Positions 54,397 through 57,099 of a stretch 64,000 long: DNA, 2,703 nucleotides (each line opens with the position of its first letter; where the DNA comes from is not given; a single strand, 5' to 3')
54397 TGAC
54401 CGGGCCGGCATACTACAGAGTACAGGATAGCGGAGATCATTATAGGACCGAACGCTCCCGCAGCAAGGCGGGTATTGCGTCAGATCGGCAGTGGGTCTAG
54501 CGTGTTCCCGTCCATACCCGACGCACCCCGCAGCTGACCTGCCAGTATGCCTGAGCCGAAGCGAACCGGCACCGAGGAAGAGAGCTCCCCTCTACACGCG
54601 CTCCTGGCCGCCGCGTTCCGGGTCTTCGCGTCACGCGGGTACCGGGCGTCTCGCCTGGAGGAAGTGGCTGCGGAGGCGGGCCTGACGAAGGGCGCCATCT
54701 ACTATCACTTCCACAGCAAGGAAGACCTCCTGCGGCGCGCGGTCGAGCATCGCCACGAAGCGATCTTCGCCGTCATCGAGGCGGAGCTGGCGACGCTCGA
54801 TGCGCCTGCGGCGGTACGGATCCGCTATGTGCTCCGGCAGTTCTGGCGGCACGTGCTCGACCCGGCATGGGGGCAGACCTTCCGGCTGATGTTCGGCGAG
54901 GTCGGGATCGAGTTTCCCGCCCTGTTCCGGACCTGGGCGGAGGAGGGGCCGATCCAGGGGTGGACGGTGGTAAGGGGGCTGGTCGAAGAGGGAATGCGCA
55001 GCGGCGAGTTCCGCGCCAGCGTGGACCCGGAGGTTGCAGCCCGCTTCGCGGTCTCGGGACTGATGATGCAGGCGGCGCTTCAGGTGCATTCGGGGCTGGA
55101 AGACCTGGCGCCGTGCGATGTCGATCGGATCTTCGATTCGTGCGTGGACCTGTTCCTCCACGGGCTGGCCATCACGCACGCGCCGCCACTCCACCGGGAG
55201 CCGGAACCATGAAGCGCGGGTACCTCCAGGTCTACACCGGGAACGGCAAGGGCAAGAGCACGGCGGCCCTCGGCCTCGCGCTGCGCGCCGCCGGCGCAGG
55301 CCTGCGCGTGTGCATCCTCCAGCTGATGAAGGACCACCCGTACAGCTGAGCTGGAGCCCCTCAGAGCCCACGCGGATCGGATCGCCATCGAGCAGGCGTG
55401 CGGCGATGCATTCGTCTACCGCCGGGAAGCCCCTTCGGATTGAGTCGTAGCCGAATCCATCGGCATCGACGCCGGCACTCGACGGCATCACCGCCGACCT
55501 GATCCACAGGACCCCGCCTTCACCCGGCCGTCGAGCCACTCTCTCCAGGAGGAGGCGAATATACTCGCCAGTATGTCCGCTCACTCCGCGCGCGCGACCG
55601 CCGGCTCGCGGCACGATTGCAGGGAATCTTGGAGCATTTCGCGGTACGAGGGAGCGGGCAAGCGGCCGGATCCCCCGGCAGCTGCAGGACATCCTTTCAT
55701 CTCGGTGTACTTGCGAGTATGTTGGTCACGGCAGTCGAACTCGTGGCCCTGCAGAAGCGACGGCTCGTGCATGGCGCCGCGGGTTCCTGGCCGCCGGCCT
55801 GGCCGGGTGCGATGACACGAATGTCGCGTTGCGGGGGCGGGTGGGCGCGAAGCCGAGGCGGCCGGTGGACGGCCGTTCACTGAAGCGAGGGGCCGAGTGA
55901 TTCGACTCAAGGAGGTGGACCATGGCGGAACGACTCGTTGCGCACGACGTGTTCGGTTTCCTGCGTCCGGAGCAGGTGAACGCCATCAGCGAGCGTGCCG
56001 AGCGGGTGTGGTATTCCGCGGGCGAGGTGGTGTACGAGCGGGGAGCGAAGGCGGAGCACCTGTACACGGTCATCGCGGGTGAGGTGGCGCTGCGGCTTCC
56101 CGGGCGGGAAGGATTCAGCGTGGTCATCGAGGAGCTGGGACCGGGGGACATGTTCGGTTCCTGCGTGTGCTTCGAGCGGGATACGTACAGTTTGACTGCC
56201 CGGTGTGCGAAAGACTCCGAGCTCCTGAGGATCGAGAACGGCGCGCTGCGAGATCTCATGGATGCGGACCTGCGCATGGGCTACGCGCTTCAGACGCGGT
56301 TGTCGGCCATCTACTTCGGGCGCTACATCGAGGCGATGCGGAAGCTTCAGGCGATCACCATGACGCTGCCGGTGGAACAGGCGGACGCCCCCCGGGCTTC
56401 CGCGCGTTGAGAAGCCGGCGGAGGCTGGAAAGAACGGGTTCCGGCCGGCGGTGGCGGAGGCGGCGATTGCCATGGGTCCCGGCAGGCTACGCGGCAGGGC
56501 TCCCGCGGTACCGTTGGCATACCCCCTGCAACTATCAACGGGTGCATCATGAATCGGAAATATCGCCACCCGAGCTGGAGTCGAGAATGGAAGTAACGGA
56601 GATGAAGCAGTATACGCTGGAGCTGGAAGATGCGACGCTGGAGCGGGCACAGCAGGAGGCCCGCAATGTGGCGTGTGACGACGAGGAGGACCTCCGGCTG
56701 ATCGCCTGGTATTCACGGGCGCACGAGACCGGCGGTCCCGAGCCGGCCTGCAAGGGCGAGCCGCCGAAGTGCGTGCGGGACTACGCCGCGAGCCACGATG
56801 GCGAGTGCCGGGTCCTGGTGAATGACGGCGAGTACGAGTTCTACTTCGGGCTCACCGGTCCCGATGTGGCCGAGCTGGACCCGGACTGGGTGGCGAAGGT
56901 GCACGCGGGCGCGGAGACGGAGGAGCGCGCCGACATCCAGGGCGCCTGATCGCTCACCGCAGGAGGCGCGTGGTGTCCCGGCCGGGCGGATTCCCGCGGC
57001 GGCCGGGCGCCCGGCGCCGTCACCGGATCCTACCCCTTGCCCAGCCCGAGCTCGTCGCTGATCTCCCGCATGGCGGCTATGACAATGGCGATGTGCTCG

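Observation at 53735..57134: A ~3.2 kb gene block is bracketed by a diverged duplicate of the 3-prime end of the HD-hydrolase gene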

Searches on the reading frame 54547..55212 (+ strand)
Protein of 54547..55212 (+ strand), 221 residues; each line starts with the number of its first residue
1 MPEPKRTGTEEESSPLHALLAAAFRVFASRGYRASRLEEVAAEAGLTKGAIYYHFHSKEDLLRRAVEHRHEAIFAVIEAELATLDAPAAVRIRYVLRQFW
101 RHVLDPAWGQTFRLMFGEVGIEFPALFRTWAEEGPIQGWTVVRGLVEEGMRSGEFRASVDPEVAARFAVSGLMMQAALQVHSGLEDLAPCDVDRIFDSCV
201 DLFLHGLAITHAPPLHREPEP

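Call 7: search_protein_families(library=pfam, proteins=[window:54547-55212:+], max_evalue=0.01)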
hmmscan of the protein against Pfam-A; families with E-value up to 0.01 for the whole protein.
window:54547-55212:+ (221 aa): 5 families
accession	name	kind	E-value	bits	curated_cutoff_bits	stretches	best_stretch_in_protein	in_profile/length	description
PF00440.29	TetR_N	-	4.9e-17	61.9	24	1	19-64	1-46/47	Bacterial regulatory proteins, tetR family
PF14246.11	TetR_C_7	-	3.3e-10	40.4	22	1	95-204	6-114/119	AefR-like transcriptional repressor, C-terminal domain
PF16859.10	TetR_C_11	-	0.00031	21.5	32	1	93-178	12-96/113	Tetracyclin repressor-like, C-terminal domain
PF17932.6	TetR_C_24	-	0.0043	17.7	26.4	0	141-170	54-82/114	Tetracyclin repressor-like, C-terminal domain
PF16925.10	TetR_C_13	-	0.0068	17.2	27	0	141-174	55-88/109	Tetracyclin repressor-like, C-terminal domain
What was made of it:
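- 54547..55212 (+): Intact TetR-family regulator, divergent from the membrane pseudogene. TetR_N at E 4.9e-17 and TetR_C_7 at E 3.3e-10 (call 7).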

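Call 8: search_protein_families(library=ncbifam, proteins=[window:54547-55212:+], max_evalue=0.01)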
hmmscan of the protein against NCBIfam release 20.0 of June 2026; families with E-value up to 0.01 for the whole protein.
window:54547-55212:+ (221 aa): 21 families
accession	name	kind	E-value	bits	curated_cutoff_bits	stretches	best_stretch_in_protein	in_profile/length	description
NF041196.1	ScbR_bind_reg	equivalog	1.6e-21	77.4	150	1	18-184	10-171/191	ScbR family autoregulator-binding transcription factor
NF051852.1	efflux_TF_MtrR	exception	3e-14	53.3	280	1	17-105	13-101/205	multidrug efflux system transcriptional repressor MtrR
NF053878.1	FATransRegFadRBac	equivalog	2.5e-12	47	200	1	17-101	6-89/190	fatty acid metabolism transcriptional regulator FadR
NF053731.1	TransRegFasRMycb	equivalog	9.4e-12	45.1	330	1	18-128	15-122/199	HTH-type transcriptional activator FasR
NF007949.0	PRK10668.1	equivalog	1.1e-11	44.6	271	1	17-83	14-79/216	multidrug efflux transporter transcriptional repressor AcrR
NF050111.1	TransRegSACE7040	equivalog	6.4e-09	36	250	1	18-64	5-51/186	SACE_7040 family transcriptional regulator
NF037937.1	septum_RefZ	equivalog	9.2e-09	35.5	180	1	18-101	3-87/195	forespore capture DNA-binding protein RefZ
TIGR03384.1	betaine_BetI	equivalog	9.5e-09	35.2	201.3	1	17-97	11-90/189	choline-binding transcriptional repressor BetI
NF007430.0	PRK09975.1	equivalog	1.8e-08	33.8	274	1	17-82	14-78/220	acrEF/envCD operon transcriptional regulator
NF053516.1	TranRepPrsAVib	equivalog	7.2e-08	32.5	300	1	18-100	10-92/208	TetR family transcriptional repressor PsrA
TIGR03613.1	RutR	equivalog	4.9e-07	29.8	368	1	17-69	11-63/202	pyrimidine utilization regulatory protein R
NF000040.3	Tn10_TetC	equivalog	5.7e-07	29.9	425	1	10-77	9-76/197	tetracyline resistance-associated transcriptional repressor TetC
NF051457.1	acryl_TF_AcuR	equivalog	5.8e-07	29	247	1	11-93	14-96/204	acrylate utilization transcriptional regulator AcuR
NF011584.0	PRK15008.1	equivalog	7.4e-07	29.2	230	1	16-86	20-90/212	HTH-type transcriptional regulator RutR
NF058643.1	TranRegCurRPseudo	equivalog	1.3e-06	28.2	300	1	18-104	11-93/193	TetR family transcriptional repressor CurR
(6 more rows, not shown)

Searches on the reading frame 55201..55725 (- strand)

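Call 29: search_protein_families(library=pfam, proteins=[window:55201-55725:-], max_evalue=1)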
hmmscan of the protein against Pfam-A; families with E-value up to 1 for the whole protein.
seq(175 aa): 1 family
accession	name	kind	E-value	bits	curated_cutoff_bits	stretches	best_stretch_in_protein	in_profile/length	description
PF22142.1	Hao_C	-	0.23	11.8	27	1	53-88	9-43/47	Hydroxylamine oxidoreductase, C-terminal domain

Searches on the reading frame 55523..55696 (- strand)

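Call 29: search_protein_families(library=pfam, proteins=[window:55523-55696:-], max_evalue=1)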
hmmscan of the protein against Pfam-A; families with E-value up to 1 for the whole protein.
seq(58 aa): 1 family
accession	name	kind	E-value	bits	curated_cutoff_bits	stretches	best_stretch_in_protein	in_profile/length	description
PF18148.6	RGS_DHEX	-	0.24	12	22.5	1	32-53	72-93/100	Regulator of G-protein signalling DHEX domain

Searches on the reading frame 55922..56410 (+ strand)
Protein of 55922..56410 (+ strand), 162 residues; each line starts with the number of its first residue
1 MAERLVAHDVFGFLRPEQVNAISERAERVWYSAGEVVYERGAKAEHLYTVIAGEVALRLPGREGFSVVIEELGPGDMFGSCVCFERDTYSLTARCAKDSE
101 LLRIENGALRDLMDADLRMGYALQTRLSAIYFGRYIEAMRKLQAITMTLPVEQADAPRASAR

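Call 7: search_protein_families(library=pfam, proteins=[window:55922-56410:+], max_evalue=0.01)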
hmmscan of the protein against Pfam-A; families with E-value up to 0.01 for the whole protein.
window:55922-56410:+ (162 aa): 1 family
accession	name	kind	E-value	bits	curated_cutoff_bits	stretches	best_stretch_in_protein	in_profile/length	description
PF00027.35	cNMP_binding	-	1.6e-18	66.8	27.5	1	29-115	2-88/89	Cyclic nucleotide-binding domain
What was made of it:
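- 55922..56410 (+): Stand-alone cNMP-binding-domain protein (162 aa), intact. PF00027 at E 1.6e-18 (call 7).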

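Call 8: search_protein_families(library=ncbifam, proteins=[window:55922-56410:+], max_evalue=0.01)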
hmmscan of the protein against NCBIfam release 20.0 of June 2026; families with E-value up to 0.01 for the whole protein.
window:55922-56410:+ (162 aa): 6 families
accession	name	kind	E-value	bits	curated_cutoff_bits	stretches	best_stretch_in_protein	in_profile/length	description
NF041163.2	encap_f2b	equivalog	1.2e-09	37.8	400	1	15-124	84-194/450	family 2B encapsulin nanocompartment shell protein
NF008732.0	PRK11753.1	equivalog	1.8e-08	34.1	266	1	17-129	14-127/214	cAMP-activated global transcriptional regulator CRP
NF006901.0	PRK09392.1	equivalog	3.2e-07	29.9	211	1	9-133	13-136/236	transcriptional activator FtrB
NF010499.0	PRK13918.1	equivalog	0.00086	18.9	274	1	26-106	12-90/205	CRP/FNR family transcriptional regulator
TIGR03896.1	cyc_nuc_ocin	subfamily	0.001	18.5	161.05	1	10-119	145-254/317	bacteriocin-type transport-associated protein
NF050806.1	TransRegFixKCaul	equivalog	0.0014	17.9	300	1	25-113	22-107/215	transcriptional regulator FixK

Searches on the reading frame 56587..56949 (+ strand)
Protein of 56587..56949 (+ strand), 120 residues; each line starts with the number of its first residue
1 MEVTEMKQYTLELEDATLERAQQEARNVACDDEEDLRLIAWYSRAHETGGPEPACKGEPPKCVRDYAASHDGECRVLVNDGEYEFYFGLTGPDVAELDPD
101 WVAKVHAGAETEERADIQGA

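Call 7: search_protein_families(library=pfam, proteins=[window:56587-56949:+], max_evalue=0.01)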
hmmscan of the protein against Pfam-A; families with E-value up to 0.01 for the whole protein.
window:56587-56949:+ (120 aa): 1 family
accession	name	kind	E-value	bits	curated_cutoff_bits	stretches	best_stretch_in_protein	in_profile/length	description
PF18505.6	DUF5619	-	7.9e-11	42.3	25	1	13-87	8-85/85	Domain of unknown function (DUF5619)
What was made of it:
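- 56587..56949 (+): DUF5619 protein (120 aa, acidic, four Cys), intact and convergent with the HD gene. PF18505 at E 7.9e-11 (call 7).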

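Call 8: search_protein_families(library=ncbifam, proteins=[window:56587-56949:+], max_evalue=0.01)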
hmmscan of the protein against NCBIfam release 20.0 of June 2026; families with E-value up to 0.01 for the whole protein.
window:56587-56949:+ (120 aa): 0 families

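Call 47: find_homologous_proteins(query=window:56587-56949:+)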
Query window:56587-56949:+ (120 aa): 8 proteins with E <= 0.001 among 18 candidates.
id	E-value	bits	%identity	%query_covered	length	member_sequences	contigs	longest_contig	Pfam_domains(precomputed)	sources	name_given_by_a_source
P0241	2.8e-76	271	100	100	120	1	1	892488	PF18505.7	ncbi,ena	-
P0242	1.1e-52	195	69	100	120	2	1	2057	PF18505.7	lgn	-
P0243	2.3e-47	178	64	100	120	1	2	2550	PF18505.7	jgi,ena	-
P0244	9.1e-47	176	65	99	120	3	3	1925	PF18505.7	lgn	-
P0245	3.2e-45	171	64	100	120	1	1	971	PF18505.7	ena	-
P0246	9.2e-45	169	65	100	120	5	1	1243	PF18505.7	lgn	-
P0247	8.8e-43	163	59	100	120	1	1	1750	PF18505.7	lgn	-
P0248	5.4e-39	151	58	100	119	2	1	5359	PF18505.7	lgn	-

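Call 48: find_encoding_contigs(protein=P0248, flank=5000, max_places=2)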
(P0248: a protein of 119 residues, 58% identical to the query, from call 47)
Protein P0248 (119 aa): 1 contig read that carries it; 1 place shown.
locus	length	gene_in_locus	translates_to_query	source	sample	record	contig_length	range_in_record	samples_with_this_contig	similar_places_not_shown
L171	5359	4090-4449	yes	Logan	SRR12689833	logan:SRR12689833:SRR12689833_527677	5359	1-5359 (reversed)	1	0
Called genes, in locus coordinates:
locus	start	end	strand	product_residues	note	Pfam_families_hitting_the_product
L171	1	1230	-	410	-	?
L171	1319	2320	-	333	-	PF07603:Lcl_C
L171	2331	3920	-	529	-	PF00171:Aldedh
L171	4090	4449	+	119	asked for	PF18505:DUF5619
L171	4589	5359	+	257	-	?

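Call 49: find_encoding_contigs(protein=P0243, flank=5000, max_places=2)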
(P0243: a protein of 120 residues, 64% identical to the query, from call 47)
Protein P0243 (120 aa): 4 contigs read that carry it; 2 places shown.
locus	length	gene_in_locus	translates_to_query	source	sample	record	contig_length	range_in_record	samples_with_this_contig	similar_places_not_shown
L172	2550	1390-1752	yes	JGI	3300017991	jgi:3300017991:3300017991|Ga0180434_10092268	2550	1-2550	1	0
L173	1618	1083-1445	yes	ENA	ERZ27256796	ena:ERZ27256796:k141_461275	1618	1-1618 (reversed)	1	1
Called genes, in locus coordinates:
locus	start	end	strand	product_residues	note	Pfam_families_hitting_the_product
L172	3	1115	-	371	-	?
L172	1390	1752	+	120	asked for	PF18505:DUF5619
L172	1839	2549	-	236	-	?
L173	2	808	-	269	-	?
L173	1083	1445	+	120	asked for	PF18505:DUF5619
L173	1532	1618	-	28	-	?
